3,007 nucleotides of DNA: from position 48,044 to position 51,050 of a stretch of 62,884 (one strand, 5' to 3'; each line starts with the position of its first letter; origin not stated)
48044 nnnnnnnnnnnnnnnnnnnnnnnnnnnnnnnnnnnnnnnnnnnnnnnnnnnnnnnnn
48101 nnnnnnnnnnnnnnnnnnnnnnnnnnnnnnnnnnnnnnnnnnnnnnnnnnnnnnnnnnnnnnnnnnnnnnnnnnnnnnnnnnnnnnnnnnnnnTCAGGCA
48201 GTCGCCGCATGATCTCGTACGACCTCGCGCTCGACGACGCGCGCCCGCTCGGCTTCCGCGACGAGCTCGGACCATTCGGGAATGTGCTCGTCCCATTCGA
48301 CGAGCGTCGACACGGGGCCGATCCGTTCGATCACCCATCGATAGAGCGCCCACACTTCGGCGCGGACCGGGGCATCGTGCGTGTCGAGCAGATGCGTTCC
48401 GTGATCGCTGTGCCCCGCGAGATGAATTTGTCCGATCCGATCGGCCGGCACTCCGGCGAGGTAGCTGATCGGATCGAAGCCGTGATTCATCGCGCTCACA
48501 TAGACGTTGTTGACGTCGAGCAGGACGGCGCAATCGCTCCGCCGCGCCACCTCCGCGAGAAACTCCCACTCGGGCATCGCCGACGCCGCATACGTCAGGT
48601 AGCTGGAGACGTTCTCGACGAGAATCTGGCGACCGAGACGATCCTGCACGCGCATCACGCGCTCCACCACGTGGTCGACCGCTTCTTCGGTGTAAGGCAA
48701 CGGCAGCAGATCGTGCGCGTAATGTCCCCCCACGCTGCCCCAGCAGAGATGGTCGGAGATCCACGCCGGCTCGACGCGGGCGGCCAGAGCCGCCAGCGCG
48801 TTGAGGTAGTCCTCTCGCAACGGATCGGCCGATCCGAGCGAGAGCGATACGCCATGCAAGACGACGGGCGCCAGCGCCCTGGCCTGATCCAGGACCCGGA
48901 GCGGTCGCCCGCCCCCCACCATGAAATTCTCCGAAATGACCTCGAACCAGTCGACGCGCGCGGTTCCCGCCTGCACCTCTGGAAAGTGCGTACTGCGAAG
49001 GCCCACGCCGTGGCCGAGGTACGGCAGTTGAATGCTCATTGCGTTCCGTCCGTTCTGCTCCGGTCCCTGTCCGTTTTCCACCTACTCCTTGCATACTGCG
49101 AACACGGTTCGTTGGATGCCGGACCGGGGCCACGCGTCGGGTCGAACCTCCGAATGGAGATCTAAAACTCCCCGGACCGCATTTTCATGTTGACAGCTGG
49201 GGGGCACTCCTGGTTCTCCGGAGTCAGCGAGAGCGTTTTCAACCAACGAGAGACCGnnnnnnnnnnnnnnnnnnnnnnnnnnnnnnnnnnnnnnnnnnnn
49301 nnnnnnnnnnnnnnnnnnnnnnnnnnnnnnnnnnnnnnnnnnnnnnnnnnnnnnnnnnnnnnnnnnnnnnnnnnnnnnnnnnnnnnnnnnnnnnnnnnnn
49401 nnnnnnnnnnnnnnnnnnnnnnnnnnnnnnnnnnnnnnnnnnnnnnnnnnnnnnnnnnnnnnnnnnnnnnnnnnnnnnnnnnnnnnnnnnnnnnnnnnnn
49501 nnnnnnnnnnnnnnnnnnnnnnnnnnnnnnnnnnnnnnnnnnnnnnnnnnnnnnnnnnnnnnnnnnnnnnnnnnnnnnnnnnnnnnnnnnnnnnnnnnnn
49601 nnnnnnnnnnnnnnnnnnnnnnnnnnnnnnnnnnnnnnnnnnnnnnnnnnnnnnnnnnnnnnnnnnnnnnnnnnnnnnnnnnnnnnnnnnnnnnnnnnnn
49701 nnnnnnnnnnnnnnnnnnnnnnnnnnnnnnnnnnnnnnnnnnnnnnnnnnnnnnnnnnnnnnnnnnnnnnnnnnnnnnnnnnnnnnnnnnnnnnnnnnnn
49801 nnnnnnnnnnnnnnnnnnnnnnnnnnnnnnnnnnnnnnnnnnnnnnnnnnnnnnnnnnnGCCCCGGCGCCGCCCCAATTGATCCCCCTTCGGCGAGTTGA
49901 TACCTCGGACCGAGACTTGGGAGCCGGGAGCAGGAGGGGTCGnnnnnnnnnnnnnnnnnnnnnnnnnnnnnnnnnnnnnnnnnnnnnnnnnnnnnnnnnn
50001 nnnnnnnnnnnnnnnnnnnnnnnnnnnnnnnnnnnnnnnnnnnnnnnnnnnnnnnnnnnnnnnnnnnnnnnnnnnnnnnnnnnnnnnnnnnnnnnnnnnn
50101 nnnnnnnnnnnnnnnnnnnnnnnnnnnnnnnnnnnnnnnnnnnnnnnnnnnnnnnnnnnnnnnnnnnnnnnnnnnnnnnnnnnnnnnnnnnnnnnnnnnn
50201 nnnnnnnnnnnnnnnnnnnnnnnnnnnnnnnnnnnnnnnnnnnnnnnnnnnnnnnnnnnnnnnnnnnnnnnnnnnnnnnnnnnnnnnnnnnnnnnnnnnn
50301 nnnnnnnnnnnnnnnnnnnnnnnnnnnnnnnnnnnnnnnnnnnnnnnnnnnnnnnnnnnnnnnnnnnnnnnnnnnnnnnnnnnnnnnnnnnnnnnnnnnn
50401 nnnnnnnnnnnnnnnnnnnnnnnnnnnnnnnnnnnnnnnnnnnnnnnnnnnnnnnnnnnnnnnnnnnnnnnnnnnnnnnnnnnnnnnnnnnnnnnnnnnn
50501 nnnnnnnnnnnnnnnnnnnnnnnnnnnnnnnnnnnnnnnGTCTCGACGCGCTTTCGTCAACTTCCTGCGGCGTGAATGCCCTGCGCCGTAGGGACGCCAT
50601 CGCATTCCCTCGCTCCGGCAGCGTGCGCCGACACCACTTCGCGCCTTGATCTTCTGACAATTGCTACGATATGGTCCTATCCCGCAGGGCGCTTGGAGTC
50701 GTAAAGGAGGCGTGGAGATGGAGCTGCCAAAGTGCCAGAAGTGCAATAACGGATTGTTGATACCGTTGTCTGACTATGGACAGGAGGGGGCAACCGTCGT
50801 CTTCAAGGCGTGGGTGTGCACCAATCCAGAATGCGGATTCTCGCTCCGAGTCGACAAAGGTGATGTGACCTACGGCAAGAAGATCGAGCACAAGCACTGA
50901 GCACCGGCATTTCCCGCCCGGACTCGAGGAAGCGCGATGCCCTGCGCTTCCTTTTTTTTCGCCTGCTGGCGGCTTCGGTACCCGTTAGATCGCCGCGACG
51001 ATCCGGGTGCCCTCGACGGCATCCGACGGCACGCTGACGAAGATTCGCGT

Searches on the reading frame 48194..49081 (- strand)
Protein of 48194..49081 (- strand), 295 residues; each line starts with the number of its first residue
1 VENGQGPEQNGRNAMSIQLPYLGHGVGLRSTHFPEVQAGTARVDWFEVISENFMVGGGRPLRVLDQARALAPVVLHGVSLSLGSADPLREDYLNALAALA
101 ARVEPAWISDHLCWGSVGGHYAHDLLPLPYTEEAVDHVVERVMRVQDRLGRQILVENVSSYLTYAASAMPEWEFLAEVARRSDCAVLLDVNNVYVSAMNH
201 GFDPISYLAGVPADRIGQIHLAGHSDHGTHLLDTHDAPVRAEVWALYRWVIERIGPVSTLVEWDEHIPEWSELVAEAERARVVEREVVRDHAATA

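Call 3: search_protein_families(library=pfam, proteins=[window:48194-49081:-], max_evalue=0.01)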
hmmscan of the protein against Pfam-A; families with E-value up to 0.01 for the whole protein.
window:48194-49081:- (295 aa): 2 families
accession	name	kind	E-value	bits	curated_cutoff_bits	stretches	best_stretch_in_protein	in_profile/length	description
PF05114.20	MbnB_TglH_ChrH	-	7.3e-110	366.8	25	1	24-283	2-261/263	RiPP precursor modification enzyme MbnB/TglH/ChrH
PF01261.30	AP_endonuc_2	-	0.00014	22.1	31.1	1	73-255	44-220/249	Xylose isomerase-like TIM barrel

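Call 4: search_protein_families(library=ncbifam, proteins=[window:48194-49081:-], max_evalue=0.01)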
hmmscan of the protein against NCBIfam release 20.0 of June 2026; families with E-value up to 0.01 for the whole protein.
window:48194-49081:- (295 aa): 5 families
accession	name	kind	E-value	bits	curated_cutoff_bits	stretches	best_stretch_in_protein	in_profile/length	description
NF050167.1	MNIO_BufB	equivalog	1.6e-114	381.7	310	1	25-281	2-262/262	MNIO family bufferin maturase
NF003818.2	PRK05409.1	equivalog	1.9e-74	250.6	360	1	24-281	2-261/264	HvfB family MNIO-type RiPP peptide maturase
NF050151.1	RiPP_MNIO_ApyH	equivalog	3.2e-31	108.5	400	1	65-283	49-279/283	multinuclear non-heme iron-dependent oxidative enzyme ApyH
TIGR04159.2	methbact_MbnB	equivalog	4.1e-15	56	325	1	41-248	21-222/261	methanobactin biosynthesis protein MbnB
NF050165.1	MNIO_ChrH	equivalog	6.6e-10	38.6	600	1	74-254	60-247/363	MNIO family chryseobactin maturase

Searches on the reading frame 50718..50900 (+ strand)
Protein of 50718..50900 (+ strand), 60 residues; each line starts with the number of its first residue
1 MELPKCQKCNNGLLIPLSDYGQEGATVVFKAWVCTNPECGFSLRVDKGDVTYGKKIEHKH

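Call 16: search_protein_families(library=ncbifam, proteins=[window:50718-50900:+], max_evalue=10)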
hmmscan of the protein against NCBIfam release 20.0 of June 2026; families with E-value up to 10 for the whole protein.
window:50718-50900:+ (60 aa): 1 family
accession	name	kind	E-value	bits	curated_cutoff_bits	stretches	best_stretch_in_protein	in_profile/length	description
NF045645.1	DVU_1557_fam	equivalog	0.025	14.7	60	1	2-13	29-40/60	DVU_1557 family redox protein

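Call 17: search_protein_families(library=pfam, proteins=[window:50718-50900:+], max_evalue=10)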
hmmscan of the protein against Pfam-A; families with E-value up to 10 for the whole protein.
window:50718-50900:+ (60 aa): 5 families
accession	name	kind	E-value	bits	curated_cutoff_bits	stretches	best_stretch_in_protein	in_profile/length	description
PF05122.18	SpdB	-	0.022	15.5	25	1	31-43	20-32/50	Mobile element transfer protein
PF09151.16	DUF1936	-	0.032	14.4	25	1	6-41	2-32/34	Domain of unknown function (DUF1936)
PF24292.1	DUF7479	-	0.036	14.6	27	1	1-13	28-40/60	Domain of unknown function (DUF7479)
PF04606.18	Ogr_Delta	-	0.059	13.8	26.3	1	33-44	27-38/47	Ogr/Delta-like zinc finger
PF08063.17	Zn_ribbon_PADR1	-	0.086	13.1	25.1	1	3-14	2-13/42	PADR1 domain, zinc ribbon fold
